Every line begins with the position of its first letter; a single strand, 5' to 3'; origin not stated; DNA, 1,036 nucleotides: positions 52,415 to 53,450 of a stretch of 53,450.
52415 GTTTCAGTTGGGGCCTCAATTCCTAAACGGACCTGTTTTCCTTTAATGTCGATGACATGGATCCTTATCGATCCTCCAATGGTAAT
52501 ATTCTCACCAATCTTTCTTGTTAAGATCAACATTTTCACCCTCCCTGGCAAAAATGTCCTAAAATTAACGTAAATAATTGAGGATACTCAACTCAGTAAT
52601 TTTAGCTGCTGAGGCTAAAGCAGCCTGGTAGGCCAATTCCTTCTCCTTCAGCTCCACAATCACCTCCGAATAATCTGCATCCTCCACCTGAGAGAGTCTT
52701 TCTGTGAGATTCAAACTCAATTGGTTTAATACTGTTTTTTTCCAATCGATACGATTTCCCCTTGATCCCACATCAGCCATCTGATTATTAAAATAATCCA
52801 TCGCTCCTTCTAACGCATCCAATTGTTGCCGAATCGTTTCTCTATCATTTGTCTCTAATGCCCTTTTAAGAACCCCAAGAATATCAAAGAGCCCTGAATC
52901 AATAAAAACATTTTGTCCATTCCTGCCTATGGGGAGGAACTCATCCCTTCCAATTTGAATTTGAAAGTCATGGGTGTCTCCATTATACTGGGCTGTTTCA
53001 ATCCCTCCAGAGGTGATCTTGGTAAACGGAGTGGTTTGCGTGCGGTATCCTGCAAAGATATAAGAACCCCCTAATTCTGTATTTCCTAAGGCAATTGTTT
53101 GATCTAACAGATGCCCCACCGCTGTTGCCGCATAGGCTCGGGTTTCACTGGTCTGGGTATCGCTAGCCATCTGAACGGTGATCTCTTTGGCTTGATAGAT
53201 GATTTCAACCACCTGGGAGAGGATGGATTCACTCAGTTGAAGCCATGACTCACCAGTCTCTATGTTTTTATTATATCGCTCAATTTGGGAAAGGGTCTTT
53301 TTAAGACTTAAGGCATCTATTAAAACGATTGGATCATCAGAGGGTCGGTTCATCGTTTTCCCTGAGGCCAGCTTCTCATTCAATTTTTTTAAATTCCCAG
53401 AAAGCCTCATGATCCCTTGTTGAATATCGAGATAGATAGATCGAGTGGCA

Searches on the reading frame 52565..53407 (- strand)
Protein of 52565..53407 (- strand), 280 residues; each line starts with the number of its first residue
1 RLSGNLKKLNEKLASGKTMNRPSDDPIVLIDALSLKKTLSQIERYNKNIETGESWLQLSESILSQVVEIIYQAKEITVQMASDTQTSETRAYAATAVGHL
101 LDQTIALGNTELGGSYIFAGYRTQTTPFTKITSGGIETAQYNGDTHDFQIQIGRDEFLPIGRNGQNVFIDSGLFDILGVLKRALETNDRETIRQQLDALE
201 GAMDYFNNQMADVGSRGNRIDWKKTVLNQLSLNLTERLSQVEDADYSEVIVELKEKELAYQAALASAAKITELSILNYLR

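Call 96: search_protein_families(library=pfam, proteins=[window:52565-53407:-], max_evalue=0.0001)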
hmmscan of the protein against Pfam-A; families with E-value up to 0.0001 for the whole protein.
window:52565-53407:- (280 aa): 2 families
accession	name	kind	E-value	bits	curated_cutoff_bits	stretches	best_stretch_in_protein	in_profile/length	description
PF00669.25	Flagellin_N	-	3.3e-19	69.8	26.6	1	4-123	19-139/139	Bacterial flagellin N-terminal helical region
PF00700.27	Flagellin_C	-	7.5e-09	36.2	23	1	196-279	1-86/86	Bacterial flagellin C-terminal helical region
